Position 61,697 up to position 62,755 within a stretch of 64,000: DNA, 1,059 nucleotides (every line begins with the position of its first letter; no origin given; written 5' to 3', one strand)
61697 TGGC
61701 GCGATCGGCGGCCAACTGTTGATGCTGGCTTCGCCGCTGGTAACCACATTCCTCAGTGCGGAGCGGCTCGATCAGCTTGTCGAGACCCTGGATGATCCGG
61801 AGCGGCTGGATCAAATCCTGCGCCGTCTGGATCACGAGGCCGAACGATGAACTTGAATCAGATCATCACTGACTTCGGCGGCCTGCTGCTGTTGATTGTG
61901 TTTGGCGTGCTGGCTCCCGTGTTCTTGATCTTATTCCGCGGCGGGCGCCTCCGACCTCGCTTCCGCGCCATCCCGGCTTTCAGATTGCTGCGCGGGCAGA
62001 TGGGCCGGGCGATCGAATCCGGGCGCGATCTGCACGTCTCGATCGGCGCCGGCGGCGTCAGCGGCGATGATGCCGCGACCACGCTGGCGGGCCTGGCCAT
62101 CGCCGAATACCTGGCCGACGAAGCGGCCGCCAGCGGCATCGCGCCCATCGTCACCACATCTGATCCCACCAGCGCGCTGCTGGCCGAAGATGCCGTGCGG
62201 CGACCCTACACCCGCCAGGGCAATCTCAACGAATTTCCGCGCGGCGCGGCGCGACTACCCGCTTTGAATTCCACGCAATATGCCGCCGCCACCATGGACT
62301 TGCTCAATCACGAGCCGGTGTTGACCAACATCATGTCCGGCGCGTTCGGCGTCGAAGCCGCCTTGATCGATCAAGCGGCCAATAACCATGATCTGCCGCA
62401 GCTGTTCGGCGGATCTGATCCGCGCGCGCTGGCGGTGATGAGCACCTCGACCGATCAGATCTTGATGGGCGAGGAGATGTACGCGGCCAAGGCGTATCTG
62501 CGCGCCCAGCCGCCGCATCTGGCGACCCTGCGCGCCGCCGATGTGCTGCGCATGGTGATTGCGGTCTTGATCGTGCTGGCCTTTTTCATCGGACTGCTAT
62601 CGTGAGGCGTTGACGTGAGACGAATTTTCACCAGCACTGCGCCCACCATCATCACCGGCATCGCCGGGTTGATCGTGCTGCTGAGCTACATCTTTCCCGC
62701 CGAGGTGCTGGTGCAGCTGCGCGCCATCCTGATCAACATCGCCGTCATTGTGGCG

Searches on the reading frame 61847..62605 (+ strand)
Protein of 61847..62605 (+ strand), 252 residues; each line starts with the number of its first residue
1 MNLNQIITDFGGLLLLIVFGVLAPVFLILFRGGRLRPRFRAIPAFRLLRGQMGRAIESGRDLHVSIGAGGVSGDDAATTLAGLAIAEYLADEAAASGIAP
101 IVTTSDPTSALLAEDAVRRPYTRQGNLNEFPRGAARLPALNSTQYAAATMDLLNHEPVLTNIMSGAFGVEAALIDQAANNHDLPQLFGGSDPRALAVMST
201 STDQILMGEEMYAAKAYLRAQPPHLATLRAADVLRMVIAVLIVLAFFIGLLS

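Call 72: search_protein_families(library=pfam, proteins=[window:61847-62605:+], max_evalue=0.001)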
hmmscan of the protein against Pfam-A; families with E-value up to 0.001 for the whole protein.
window:61847-62605:+ (252 aa): 1 family
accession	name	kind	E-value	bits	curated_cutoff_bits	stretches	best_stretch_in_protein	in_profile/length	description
PF20539.3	DUF6754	-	7.5e-26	91.2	27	1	16-248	17-245/257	Domain of unknown function (DUF6754)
